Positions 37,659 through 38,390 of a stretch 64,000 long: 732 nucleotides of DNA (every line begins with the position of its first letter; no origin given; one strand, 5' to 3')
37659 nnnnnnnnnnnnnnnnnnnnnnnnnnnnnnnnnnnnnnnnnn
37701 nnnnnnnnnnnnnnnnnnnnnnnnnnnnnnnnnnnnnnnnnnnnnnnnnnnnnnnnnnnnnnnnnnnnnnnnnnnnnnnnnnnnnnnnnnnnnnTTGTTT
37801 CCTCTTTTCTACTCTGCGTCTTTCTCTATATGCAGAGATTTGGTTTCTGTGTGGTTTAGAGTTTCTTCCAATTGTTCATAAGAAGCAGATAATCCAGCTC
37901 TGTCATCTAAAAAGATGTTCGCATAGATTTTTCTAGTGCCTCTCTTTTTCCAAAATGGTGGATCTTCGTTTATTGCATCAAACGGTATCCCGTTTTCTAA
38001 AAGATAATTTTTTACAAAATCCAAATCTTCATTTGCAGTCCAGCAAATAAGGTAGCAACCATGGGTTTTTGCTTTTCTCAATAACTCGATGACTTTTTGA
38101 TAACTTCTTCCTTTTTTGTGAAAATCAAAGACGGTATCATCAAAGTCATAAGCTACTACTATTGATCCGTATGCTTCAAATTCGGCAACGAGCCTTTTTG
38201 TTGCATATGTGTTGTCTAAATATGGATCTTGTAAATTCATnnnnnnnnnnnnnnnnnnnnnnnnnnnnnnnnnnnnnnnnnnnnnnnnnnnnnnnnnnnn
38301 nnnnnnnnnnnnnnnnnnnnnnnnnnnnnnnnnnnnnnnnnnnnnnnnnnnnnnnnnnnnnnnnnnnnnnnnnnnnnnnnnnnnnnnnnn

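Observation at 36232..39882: Chromosomal NAMPT-like + HAD phosphatase + Prs-like + NUDIX cluster: NAD salvage or a NARP1-type NAD reconstitution module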

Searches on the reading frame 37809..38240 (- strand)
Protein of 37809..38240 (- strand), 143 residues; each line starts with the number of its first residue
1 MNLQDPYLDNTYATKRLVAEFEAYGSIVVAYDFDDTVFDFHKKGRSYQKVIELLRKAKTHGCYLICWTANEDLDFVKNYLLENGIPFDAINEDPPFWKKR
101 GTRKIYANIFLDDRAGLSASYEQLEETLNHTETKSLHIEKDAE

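Call 3: search_protein_families(library=pfam, proteins=[window:37809-38240:-], max_evalue=0.01)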
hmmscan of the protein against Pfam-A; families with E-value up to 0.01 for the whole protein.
window:37809-38240:- (143 aa): 0 families

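Call 4: search_protein_families(library=ncbifam, proteins=[window:37809-38240:-], max_evalue=0.01)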
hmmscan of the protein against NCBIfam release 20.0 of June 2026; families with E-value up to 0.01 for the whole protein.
window:37809-38240:- (143 aa): 2 families
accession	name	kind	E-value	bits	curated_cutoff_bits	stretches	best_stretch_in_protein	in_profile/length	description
NF046079.1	HAD_phos_BT0820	equivalog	5.1e-09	36.6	165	1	28-115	2-96/137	BT0820 family HAD-type phosphatase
TIGR01681.1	HAD-SF-IIIC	subfamily_domain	0.0049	17.7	35.75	0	28-79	2-66/132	HAD-IIIC family phosphatase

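Call 5: search_protein_families(library=phrogs, proteins=[window:37809-38240:-], max_evalue=0.001)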
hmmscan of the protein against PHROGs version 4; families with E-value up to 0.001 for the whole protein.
window:37809-38240:- (143 aa): 2 families
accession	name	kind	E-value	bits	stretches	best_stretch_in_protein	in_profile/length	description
phrog_1238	-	moron, auxiliary metabolic gene and host takeover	3.5e-27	95.9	1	7-137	3-138/155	phosphoheptose isomerase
phrog_24386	-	unknown function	8.3e-09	35.9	1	28-119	5-103/339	-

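Call 22: search_dna_similar(query=window:37809-38240:-, collection=phages, mode=protein, max_rows=30)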
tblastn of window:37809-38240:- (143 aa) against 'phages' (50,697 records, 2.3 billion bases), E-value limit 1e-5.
Records with a match: 134; places in all: 134; records where one place covers at least 80% of the query: 81.
Best place of each record, by identity: <60% 134.
By first word of the organism name: Bacillus 54; Listeria 42; Prevotella 15; Porphyromonas 10; uncultured 6; Bacteroides 3; Phage 1; Aeromonas 1; Vibrio 1; Bacteriophage 1.
By host as written in the record: Listeria monocytogenes 32; - 19; Prevotella sp. 15; Bacillus thuringiensis subsp. kurstaki 12; Bacillus thuringiensis subspecies kurstaki 7; Bacillus thuringiensis kurstaki 6; Bacillus cereus 4; Bacillus thuringiensis DSM 350 3; and 29 more.
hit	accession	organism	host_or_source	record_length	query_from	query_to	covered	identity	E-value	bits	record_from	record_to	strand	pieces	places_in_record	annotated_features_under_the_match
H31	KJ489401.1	Bacillus phage Megatron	-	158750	4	135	92%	47.0%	1e-30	120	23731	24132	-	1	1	hypothetical protein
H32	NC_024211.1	Bacillus phage Megatron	-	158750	4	135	92%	47.0%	1e-30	120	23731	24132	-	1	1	phosphoheptose isomerase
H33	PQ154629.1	Bacillus phage JackRabbit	Bacillus thuringiensis serovar kurstaki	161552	4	135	92%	47.0%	1e-30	120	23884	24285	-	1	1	polynucelotide kinase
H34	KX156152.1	Bacillus phage Smudge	Bacillus thuringiensis DSM-350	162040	4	135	92%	47.0%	1e-30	120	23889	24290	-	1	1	hypothetical protein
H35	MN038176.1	Bacillus phage Phireball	Bacillus thuringiensis kurstaki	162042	4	135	92%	47.0%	1e-30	120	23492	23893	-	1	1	69: hypothetical protein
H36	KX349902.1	Bacillus phage Kida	Bacillus thuringiensis subspecies ...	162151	4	135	92%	47.0%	1e-30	120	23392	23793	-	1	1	hydrolase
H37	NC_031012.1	Bacillus phage Kida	Bacillus thuringiensis subspecies ...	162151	4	135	92%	47.0%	1e-30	120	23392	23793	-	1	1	phosphoheptose isomerase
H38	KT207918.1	Bacillus phage Eyuki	Bacillus thuringiensis kurstaki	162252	4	135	92%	47.0%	1e-30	120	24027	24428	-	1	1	hypothetical protein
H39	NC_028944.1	Bacillus phage Eyuki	Bacillus thuringiensis kurstaki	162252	4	135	92%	47.0%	1e-30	120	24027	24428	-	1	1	hypothetical protein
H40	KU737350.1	Bacillus phage SageFayge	Bacillus thuringiensis subsp. kurstaki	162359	4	135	92%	47.0%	1e-30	120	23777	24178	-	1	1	hydrolase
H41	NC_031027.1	Bacillus phage SageFayge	Bacillus thuringiensis subsp. kurstaki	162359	4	135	92%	47.0%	1e-30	120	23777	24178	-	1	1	phosphoheptose isomerase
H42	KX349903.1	Bacillus phage DirtyBetty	Bacillus thuringiensis subspecies ...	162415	4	135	92%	47.0%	1e-30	120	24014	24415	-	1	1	hydrolase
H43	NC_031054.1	Bacillus phage DirtyBetty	Bacillus thuringiensis subspecies ...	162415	4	135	92%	47.0%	1e-30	120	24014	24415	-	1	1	phosphoheptose isomerase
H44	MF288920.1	Bacillus phage Zainny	Bacillus thuringiensis kurstaki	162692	4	135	92%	47.0%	1e-30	120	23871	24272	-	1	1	hypothetical protein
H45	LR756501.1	uncultured phage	metagenomic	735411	3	129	89%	48.5%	1e-30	120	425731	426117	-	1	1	record has no annotation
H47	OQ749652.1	Phage Phass-1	human gut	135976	3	124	85%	49.6%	8e-29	115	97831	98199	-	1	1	hypothetical protein | nicotinamide phosphoribosyltransferase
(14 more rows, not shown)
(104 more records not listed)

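Call 23: get_annotated_region(hit=H47, flank=4000)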
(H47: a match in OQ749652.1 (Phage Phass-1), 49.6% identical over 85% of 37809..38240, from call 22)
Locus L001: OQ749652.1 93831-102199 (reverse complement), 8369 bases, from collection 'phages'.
description: Phage Phass-1, complete genome.
organism: Phage Phass-1 (NCBI taxid 3043662)
taxonomy: Viruses; Duplodnaviria; Heunggongvirae; Uroviricota; Caudoviricetes; Caudoviricetes code 15 clade
host: -; source: human gut; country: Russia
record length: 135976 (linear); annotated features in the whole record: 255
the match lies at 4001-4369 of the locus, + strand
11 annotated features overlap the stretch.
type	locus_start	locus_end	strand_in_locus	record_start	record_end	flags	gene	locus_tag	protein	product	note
CDS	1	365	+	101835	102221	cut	-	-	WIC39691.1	hypothetical protein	-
CDS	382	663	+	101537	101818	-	-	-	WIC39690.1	hypothetical protein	-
CDS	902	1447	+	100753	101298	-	-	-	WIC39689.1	nicotinamidase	-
CDS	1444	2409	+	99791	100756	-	-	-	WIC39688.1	ribose-phosphate pyrophosphokinase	-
CDS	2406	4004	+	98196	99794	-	-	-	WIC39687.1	nicotinamide phosphoribosyltransferase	-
CDS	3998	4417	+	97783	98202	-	-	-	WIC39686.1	hypothetical protein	-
CDS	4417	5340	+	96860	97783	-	-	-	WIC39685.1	hypothetical protein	-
tRNA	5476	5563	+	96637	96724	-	-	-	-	tRNA-Ser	-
CDS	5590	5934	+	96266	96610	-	-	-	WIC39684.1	hypothetical protein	-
CDS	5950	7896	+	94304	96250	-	-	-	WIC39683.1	hypothetical protein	-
CDS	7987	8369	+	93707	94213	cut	-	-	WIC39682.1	hypothetical protein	-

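Call 24: get_annotated_region(hit=H32, flank=4000)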
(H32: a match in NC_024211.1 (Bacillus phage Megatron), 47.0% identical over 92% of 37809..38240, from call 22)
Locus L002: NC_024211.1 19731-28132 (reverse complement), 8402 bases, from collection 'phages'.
description: Bacillus phage Megatron, complete genome.
organism: Bacillus phage Megatron (NCBI taxid 1486661)
taxonomy: Viruses; Duplodnaviria; Heunggongvirae; Uroviricota; Caudoviricetes; Herelleviridae; Bastillevirinae; Wphvirus; Wphvirus megatron
host: -; source: -; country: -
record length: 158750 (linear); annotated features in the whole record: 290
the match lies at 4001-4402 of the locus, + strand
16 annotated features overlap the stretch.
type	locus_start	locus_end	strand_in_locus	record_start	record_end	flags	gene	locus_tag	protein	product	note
CDS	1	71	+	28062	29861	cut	-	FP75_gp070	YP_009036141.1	terminase large subunit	gp70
CDS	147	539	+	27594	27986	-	-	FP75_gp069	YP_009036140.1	hypothetical protein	gp69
CDS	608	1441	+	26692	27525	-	-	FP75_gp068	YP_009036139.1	amidase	gp68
CDS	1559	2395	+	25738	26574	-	-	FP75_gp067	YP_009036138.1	ribose-phosphate pyrophosphokinase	gp67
CDS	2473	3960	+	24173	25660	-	-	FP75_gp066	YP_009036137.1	nicotinamide phosphoribosyl transferase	gp66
CDS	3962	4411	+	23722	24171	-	-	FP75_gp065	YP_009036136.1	phosphoheptose isomerase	gp65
CDS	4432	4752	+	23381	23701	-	-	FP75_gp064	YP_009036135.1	hypothetical protein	gp64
CDS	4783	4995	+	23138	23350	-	-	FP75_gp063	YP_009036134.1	hypothetical protein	gp63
CDS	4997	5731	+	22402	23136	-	-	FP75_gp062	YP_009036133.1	hypothetical protein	gp62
CDS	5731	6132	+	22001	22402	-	-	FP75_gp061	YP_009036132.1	hypothetical protein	gp61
CDS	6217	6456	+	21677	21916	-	-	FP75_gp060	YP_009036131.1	hypothetical protein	gp60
CDS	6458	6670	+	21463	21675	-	-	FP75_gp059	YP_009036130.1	hypothetical protein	gp59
CDS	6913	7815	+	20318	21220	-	-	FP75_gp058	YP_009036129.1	thymidylate synthase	gp58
CDS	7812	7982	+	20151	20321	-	-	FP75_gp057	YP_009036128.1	hypothetical protein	gp57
CDS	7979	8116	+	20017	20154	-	-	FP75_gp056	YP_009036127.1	hypothetical protein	gp56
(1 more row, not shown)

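Call 31: search_solved_structures(query=window:37809-38240:-, max_evalue=1, show_alignments=2)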
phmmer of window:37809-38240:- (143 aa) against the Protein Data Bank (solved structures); distinct sequences matched with E-value up to 1: 6.
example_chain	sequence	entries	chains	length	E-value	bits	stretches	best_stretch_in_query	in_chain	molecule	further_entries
2obb_A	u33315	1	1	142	0.00013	25.3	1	26-115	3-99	Hypothetical protein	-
2cmu_A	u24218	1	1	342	0.49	13.7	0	14-75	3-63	PUTATIVE PEPTIDYL-ARGININE DEIMINASE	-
7cpo_B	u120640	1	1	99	0.66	13.3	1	76-123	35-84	beta2-microglobulin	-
3jux_A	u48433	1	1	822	0.83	13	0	29-92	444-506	Protein translocase subunit secA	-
4ys0_A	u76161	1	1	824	0.83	13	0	29-92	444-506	Protein translocase subunit SecA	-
3hvm_A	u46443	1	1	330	0.84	13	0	15-75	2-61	AGMATINE DEIMINASE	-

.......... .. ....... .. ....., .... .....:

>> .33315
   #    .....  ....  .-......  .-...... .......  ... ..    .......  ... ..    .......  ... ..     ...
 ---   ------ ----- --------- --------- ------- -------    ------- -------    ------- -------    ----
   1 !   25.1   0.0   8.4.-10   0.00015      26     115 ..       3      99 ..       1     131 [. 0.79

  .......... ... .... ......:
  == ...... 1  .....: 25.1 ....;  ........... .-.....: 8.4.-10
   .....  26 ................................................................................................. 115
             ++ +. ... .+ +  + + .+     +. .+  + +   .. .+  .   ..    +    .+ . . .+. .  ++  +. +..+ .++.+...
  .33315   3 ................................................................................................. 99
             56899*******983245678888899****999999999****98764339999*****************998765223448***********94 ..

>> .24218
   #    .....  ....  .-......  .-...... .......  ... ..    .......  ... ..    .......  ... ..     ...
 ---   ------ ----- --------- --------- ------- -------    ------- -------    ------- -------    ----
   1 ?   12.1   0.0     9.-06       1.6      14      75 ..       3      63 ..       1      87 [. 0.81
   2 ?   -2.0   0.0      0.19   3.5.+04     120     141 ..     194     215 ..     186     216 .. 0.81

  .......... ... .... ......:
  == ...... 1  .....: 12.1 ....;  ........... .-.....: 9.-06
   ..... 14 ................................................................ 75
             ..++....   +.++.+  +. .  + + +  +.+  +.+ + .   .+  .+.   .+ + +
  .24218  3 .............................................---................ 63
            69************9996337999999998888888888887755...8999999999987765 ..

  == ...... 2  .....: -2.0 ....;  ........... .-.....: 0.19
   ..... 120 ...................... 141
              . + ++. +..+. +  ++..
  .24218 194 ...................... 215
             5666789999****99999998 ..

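Call 62: search_dna_similar(query=window:37809-38240:-, collection=phages, mode=protein, max_rows=45, rows=spread)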
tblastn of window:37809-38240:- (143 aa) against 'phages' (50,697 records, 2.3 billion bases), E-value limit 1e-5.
Records with a match: 134; places in all: 134; records where one place covers at least 80% of the query: 81.
Best place of each record, by identity: <60% 134.
By first word of the organism name: Bacillus 54; Listeria 42; Prevotella 15; Porphyromonas 10; uncultured 6; Bacteroides 3; Phage 1; Aeromonas 1; Vibrio 1; Bacteriophage 1.
By host as written in the record: Listeria monocytogenes 32; - 19; Prevotella sp. 15; Bacillus thuringiensis subsp. kurstaki 12; Bacillus thuringiensis subspecies kurstaki 7; Bacillus thuringiensis kurstaki 6; Bacillus cereus 4; Bacillus thuringiensis DSM 350 3; and 29 more.
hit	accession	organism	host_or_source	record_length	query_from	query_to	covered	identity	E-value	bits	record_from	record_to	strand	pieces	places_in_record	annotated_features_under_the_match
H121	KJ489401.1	Bacillus phage Megatron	-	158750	4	135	92%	47.0%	1e-30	120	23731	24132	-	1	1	hypothetical protein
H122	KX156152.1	Bacillus phage Smudge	Bacillus thuringiensis DSM-350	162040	4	135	92%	47.0%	1e-30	120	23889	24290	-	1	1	hypothetical protein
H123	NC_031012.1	Bacillus phage Kida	Bacillus thuringiensis subspecies ...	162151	4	135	92%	47.0%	1e-30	120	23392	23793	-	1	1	phosphoheptose isomerase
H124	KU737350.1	Bacillus phage SageFayge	Bacillus thuringiensis subsp. kurstaki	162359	4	135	92%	47.0%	1e-30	120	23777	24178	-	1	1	hydrolase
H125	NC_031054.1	Bacillus phage DirtyBetty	Bacillus thuringiensis subspecies ...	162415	4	135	92%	47.0%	1e-30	120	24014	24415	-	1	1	phosphoheptose isomerase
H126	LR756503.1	uncultured phage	metagenomic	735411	3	129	89%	48.5%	1e-30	120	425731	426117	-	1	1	record has no annotation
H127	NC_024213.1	Bacillus phage Hakuna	-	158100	3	135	93%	45.2%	1e-29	117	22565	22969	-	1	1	phosphoheptose isomerase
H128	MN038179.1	Bacillus phage ALPS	Bacillus thuringiensis kurstaki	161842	3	134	92%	45.5%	5e-30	119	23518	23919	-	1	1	65: phosphatase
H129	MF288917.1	Bacillus phage PPIsBest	Bacillus thuringiensis kurstaki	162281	3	134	92%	45.5%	5e-30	119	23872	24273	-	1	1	hypothetical protein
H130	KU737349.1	Bacillus phage DIGNKC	Bacillus thuringiensis subsp. kurstaki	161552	3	134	92%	44.8%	3e-28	113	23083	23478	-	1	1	hydrolase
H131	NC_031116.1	Bacillus phage Zuko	Bacillus thuringiensis subsp. kurstaki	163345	3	134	92%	44.8%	6e-28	112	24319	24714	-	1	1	phosphoheptose isomerase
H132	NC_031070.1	Bacillus phage Nemo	Bacillus thuringiensis subsp. kurstaki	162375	13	128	81%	50.8%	2e-29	117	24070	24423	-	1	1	phosphoheptose isomerase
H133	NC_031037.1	Bacillus phage Nigalana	Bacillus thuringiensis subsp. kurstaki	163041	13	128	81%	50.8%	2e-29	117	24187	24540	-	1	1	phosphoheptose isomerase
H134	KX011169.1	Bacillus phage SalinJah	Bacillus thuringiensis Berliner 1915, ...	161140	13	128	81%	50.0%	8e-29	115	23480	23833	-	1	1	hypothetical protein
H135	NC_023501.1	Bacillus phage BPS10C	-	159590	13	128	81%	50.0%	9e-29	115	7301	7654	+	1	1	phosphoheptose isomerase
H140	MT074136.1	Bacteroides phage DAC15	Bacteroides thetaiotaomicron VPI-5484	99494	7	132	88%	42.3%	1e-20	92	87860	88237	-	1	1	hypothetical protein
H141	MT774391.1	uncultured phage cr126_1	human feces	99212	13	142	91%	40.2%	3e-21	94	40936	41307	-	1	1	hypothetical protein | putative ribose-phosphate pyrophosphokinase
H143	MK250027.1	Prevotella phage Lak-B8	Prevotella sp.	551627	1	139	97%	33.3%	2e-15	77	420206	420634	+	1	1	record has no annotation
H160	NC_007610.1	Listeria phage P100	Listeria monocytogenes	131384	29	115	61%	36.0%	8e-6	50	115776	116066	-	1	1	phosphoheptose isomerase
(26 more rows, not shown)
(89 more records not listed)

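Call 63: get_annotated_region(hit=H141, flank=4000)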
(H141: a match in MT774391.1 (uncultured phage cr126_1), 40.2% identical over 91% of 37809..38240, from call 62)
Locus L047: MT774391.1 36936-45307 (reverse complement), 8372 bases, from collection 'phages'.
description: Uncultured phage cr126_1, complete genome.
organism: uncultured phage cr126_1 (NCBI taxid 2772075)
taxonomy: Viruses; Duplodnaviria; Heunggongvirae; Uroviricota; Caudoviricetes; Crassvirales; Steigviridae; Asinivirinae; Kolpuevirus; Kolpuevirus hominis
host: -; source: human feces; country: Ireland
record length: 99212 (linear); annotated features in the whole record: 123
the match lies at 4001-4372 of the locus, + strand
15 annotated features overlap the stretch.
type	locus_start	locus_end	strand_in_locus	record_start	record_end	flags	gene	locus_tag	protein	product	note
CDS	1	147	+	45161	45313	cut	-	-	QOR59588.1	hypothetical protein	gp_24998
CDS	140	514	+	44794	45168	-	-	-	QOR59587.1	hypothetical protein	gp_24997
CDS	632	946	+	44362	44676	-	-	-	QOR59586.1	hypothetical protein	gp_24996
CDS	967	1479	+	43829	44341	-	-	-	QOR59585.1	hypothetical protein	gp_24995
CDS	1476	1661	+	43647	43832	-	-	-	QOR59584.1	hypothetical protein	gp_24994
CDS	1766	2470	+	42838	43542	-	-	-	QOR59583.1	hypothetical protein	gp_24993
CDS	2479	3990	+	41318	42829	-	-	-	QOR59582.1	putative nicotinamide phosphoribosyltransferase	gp_24992; putative nicotinamide phosphoribosyl transferase [Bacillus phage BPS10C]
CDS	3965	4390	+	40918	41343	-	-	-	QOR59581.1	hypothetical protein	gp_24991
CDS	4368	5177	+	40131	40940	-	-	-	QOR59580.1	putative ribose-phosphate pyrophosphokinase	gp_24990; putative Ribose-phosphate pyrophosphokinase [Pseudomonas phage vB_PaeM_C2-10_Ab02]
CDS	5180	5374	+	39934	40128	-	-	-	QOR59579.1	hypothetical protein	gp_24989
CDS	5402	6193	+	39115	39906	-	-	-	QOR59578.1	SPFH domain/band 7 family protein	gp_24988; SPFH domain/Band 7 family [Cellulophaga phage phi17:2]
CDS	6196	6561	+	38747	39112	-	-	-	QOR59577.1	hypothetical protein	gp_24987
CDS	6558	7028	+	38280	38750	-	-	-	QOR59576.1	glycoside hydrolase/peptidoglycan hydrolase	gp_24986; Glycoside hydrolase/peptidoglycan hydrolase [phiCrAss001]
CDS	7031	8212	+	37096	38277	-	-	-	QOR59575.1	putative HKD family nuclease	gp_24985; putative HKD family nuclease [phiCrAss001]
CDS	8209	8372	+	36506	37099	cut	-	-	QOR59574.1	hypothetical protein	gp_24984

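Call 64: get_annotated_region(hit=H140, flank=4000)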
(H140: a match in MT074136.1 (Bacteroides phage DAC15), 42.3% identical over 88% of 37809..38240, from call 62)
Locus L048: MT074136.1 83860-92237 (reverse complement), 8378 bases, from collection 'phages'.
description: Bacteroides phage DAC15, complete genome.
organism: Bacteroides phage DAC15 (NCBI taxid 2710495)
taxonomy: Viruses; Duplodnaviria; Heunggongvirae; Uroviricota; Caudoviricetes; Crassvirales; Steigviridae; Asinivirinae; Wulfhauvirus; Wulfhauvirus bangladeshii
host: Bacteroides thetaiotaomicron VPI-5484; source: primary sewage effluent collected as it entered a drainage canal; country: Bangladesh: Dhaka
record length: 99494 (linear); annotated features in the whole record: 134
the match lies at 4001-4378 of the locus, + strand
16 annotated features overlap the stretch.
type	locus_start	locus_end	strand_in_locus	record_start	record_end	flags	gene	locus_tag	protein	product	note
CDS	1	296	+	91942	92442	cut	-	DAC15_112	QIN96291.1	hypothetical protein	-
CDS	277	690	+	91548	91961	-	-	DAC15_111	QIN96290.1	hypothetical protein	-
CDS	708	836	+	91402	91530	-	-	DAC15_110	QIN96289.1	hypothetical protein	-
CDS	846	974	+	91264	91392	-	-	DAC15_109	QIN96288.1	hypothetical protein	-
CDS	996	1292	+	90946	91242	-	-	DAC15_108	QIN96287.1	hypothetical protein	-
CDS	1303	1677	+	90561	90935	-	-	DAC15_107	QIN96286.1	hypothetical protein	-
CDS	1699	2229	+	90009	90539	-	-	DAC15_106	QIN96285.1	hypothetical protein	-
CDS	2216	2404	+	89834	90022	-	-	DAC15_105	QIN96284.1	hypothetical protein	-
CDS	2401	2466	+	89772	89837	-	-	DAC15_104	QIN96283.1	hypothetical protein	-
CDS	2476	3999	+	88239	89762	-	-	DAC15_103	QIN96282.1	hypothetical protein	-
CDS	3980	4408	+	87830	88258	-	-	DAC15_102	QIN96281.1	hypothetical protein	-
CDS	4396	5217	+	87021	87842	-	-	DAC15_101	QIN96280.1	hypothetical protein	-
CDS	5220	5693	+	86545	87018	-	-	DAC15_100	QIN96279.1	hypothetical protein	-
CDS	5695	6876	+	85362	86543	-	-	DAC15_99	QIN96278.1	hypothetical protein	-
CDS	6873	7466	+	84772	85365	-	-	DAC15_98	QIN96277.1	hypothetical protein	-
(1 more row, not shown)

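Call 65: get_annotated_region(hit=H143, flank=4000)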
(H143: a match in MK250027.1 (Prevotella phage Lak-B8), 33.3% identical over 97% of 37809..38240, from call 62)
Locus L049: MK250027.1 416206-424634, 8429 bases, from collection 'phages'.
description: MAG: Prevotella phage Lak-B8, complete genome.
organism: Prevotella phage Lak-B8 (NCBI taxid 2491290)
taxonomy: Viruses; Duplodnaviria; Heunggongvirae; Uroviricota; Caudoviricetes
host: Prevotella sp.; source: baboon feces; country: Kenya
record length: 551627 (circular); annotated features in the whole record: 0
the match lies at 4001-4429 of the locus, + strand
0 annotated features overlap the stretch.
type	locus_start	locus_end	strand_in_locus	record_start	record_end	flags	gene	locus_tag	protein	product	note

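Call 66: get_annotated_region(hit=H126, flank=4000)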
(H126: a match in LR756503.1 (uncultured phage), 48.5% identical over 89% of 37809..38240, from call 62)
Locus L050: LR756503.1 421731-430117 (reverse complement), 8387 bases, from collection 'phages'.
description: uncultured phage genome assembly, chromosome: 1.
organism: uncultured phage (NCBI taxid 278008)
taxonomy: Viruses; environmental samples
host: -; source: metagenomic; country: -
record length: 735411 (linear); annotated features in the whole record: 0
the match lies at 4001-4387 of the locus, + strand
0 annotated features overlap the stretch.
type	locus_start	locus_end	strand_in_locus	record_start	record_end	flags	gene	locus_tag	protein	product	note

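Call 67: get_annotated_region(hit=H160, flank=3000)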
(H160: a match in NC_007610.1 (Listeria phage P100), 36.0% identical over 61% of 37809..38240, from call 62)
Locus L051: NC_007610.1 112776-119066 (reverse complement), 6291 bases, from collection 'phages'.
description: Listeria bacteriophage P100, complete genome.
organism: Listeria phage P100 (NCBI taxid 2908172)
taxonomy: Viruses; Duplodnaviria; Heunggongvirae; Uroviricota; Caudoviricetes; Herelleviridae; Jasinkavirinae; Pecentumvirus; Pecentumvirus P100
host: Listeria monocytogenes; source: -; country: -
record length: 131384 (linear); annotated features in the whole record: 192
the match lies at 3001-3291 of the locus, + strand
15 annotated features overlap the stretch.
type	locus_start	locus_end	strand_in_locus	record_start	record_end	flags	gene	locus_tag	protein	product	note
CDS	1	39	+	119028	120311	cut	-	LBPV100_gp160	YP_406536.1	tRNA splicing ligase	-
CDS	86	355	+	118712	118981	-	-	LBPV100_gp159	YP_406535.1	gp159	-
CDS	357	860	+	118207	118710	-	-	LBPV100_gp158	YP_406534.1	gp158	-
CDS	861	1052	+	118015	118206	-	-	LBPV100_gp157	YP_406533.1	gp157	-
CDS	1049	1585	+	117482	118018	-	-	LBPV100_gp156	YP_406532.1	tRNA amidotransferase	-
CDS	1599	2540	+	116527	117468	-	-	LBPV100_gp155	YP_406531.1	RNA ligase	-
CDS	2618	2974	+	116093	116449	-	-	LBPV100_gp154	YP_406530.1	gp154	-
CDS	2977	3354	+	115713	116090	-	-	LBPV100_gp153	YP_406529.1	phosphoheptose isomerase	-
CDS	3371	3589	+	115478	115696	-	-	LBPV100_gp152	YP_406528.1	gp152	-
CDS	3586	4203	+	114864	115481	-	-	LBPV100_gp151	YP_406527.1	phosphoesterase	-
CDS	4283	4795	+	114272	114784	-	-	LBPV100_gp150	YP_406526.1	gp150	-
CDS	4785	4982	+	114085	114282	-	-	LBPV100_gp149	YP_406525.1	tail fiber protein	-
CDS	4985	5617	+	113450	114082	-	-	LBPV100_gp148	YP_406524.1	gp148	-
CDS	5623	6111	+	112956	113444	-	-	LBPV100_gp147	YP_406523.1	gp147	-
CDS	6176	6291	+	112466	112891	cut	-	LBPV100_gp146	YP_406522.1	gp146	-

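Call 72: search_protein_families(library=padloc, proteins=[window:37809-38240:-], max_evalue=0.01)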
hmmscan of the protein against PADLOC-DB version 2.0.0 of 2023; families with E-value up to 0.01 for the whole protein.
window:37809-38240:- (143 aa): 0 families
